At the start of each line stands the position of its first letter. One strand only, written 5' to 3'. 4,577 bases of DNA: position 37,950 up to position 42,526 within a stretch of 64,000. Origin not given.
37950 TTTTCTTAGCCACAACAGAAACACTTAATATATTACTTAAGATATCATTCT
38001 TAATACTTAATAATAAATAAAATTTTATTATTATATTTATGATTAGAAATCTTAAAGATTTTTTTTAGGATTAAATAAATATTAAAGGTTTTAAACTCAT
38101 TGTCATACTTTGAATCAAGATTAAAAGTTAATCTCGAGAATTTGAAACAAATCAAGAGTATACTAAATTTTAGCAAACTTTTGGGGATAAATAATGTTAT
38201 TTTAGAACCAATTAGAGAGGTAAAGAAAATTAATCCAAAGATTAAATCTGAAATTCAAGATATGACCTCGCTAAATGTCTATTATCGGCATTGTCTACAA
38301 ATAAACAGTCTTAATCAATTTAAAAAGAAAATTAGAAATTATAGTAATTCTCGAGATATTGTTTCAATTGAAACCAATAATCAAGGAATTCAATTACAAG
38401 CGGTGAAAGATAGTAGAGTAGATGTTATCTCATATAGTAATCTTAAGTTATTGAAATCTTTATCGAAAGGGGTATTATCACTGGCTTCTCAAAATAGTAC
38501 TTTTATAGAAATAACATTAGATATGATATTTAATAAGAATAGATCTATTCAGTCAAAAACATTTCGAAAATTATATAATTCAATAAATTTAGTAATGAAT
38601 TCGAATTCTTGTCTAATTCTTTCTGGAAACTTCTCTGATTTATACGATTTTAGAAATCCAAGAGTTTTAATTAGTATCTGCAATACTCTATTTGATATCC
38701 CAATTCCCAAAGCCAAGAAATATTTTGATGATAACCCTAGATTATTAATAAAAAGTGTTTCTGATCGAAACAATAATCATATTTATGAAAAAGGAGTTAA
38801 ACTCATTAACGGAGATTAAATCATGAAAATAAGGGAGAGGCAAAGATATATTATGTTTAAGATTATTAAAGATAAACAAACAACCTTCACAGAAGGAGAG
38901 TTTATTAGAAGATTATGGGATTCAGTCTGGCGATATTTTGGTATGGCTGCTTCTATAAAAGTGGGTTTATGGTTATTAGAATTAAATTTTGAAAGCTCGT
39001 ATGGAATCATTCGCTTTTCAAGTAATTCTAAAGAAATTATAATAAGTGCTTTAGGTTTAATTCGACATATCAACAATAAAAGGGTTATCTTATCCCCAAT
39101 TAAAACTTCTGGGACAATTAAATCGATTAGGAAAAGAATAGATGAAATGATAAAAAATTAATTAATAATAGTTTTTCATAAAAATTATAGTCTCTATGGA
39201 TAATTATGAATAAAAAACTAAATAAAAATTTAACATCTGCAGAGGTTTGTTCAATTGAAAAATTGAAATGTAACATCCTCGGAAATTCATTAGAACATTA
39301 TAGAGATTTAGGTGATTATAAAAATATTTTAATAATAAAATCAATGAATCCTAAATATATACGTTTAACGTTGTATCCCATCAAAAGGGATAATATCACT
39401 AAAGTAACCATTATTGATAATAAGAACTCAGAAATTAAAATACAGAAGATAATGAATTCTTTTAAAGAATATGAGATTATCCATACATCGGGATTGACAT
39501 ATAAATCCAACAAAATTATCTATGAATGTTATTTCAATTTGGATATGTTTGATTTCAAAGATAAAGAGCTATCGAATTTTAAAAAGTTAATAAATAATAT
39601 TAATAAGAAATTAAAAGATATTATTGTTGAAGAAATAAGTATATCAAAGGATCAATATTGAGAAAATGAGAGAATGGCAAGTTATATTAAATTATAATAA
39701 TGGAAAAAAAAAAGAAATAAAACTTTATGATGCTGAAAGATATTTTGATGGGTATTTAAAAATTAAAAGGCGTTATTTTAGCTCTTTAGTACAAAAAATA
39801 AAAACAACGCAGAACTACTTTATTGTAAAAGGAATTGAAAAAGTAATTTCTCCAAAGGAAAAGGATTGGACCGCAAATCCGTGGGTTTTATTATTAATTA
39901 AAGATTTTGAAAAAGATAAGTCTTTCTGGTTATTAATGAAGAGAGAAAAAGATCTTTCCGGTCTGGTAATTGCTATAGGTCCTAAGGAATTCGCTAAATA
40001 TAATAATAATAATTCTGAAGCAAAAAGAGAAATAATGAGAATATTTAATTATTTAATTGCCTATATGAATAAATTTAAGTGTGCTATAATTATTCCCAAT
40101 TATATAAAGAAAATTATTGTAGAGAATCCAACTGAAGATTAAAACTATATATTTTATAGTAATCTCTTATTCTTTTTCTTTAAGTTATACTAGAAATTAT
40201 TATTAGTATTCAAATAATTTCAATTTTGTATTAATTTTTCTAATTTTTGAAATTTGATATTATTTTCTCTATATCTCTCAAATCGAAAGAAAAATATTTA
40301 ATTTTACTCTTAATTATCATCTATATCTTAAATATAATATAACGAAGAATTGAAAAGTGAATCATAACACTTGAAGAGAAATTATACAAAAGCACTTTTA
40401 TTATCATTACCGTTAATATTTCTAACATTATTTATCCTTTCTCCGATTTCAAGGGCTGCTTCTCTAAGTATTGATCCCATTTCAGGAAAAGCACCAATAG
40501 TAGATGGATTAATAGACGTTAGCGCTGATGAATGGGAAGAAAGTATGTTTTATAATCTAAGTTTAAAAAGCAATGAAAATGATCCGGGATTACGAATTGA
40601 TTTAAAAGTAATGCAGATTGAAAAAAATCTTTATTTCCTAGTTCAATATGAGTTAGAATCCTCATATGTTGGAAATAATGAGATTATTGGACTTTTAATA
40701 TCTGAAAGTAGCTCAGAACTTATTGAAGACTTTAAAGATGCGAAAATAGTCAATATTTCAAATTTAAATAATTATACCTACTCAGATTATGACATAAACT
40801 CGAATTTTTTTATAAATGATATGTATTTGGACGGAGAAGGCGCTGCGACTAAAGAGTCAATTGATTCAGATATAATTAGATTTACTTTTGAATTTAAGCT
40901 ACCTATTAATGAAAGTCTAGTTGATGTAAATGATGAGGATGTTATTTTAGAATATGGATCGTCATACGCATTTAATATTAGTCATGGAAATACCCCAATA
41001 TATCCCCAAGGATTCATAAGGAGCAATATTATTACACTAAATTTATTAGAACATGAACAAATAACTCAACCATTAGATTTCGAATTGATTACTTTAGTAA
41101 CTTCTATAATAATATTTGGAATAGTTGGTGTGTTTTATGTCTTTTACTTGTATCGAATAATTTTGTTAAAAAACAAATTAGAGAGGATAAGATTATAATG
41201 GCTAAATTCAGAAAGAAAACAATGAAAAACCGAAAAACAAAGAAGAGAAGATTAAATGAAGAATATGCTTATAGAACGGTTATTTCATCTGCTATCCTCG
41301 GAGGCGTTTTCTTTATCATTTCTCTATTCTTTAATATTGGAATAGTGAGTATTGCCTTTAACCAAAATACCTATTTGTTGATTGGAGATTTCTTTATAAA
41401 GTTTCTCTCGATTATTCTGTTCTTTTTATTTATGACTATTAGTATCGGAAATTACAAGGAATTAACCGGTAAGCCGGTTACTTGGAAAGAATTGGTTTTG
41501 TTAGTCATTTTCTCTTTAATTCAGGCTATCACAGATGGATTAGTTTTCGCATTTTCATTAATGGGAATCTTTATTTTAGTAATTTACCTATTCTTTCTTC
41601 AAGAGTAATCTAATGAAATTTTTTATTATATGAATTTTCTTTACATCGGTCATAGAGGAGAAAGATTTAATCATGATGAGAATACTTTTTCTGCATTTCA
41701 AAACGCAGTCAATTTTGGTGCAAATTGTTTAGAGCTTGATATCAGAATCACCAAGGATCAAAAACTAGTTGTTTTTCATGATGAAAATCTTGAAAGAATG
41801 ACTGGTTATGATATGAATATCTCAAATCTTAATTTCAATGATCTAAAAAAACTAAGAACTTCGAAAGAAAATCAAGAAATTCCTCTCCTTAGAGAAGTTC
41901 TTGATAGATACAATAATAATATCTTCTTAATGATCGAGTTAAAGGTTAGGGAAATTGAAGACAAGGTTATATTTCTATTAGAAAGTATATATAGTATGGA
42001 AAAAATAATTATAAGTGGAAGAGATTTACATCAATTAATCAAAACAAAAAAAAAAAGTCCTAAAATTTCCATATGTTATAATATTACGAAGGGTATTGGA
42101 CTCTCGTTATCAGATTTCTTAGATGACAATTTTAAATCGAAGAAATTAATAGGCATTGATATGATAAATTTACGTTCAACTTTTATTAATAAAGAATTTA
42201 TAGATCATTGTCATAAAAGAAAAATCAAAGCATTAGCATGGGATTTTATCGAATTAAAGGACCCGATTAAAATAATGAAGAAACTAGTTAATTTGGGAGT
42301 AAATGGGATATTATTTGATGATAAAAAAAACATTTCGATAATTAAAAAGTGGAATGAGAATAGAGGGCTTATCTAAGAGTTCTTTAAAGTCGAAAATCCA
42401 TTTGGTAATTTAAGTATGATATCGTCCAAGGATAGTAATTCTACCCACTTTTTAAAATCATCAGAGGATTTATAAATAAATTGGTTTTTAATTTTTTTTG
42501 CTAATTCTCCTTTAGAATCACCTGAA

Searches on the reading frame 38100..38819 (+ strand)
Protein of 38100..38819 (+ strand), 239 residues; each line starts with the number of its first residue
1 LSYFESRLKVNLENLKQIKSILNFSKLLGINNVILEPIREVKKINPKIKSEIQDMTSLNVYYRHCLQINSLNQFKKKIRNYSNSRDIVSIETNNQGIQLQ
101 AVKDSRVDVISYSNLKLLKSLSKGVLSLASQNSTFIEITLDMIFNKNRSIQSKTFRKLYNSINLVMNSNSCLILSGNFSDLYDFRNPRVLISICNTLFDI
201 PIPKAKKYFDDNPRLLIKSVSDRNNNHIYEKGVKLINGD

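Call 86: search_protein_families(library=pfam, proteins=[window:38100-38819:+], max_evalue=0.001)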
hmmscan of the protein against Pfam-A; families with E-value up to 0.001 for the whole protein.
window:38100-38819:+ (239 aa): 1 family
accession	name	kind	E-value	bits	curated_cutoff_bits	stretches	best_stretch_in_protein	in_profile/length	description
PF01876.22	RNase_P_p30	-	2.1e-15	57.2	35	1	21-209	18-211/214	RNase P subunit p30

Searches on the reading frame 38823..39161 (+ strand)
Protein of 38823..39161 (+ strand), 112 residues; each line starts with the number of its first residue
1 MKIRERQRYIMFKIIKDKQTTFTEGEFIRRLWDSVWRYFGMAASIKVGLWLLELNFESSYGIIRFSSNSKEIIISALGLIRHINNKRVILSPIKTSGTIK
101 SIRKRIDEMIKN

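Call 86: search_protein_families(library=pfam, proteins=[window:38823-39161:+], max_evalue=0.001)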
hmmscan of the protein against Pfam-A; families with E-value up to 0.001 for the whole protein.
window:38823-39161:+ (112 aa): 1 family
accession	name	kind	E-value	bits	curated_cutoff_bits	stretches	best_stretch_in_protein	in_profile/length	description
PF01900.24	RNase_P_Rpp14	-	3.2e-19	69.4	23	1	8-105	1-102/104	Rpp14/Pop5 family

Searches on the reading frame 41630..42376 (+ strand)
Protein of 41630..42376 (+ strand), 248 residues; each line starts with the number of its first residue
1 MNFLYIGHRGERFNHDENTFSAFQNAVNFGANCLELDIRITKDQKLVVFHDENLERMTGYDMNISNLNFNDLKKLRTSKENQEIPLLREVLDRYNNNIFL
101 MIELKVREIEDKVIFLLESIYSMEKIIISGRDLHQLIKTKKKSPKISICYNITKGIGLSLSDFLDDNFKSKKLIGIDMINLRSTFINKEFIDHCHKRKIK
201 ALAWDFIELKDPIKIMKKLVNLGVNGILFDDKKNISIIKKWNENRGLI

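Call 86: search_protein_families(library=pfam, proteins=[window:41630-42376:+], max_evalue=0.001)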
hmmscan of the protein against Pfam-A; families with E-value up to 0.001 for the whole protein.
window:41630-42376:+ (248 aa): 1 family
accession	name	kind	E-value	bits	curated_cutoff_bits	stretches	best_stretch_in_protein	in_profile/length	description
PF03009.23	GDPD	-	1.4e-28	101.1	23.6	1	8-231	1-241/244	Glycerophosphoryl diester phosphodiesterase family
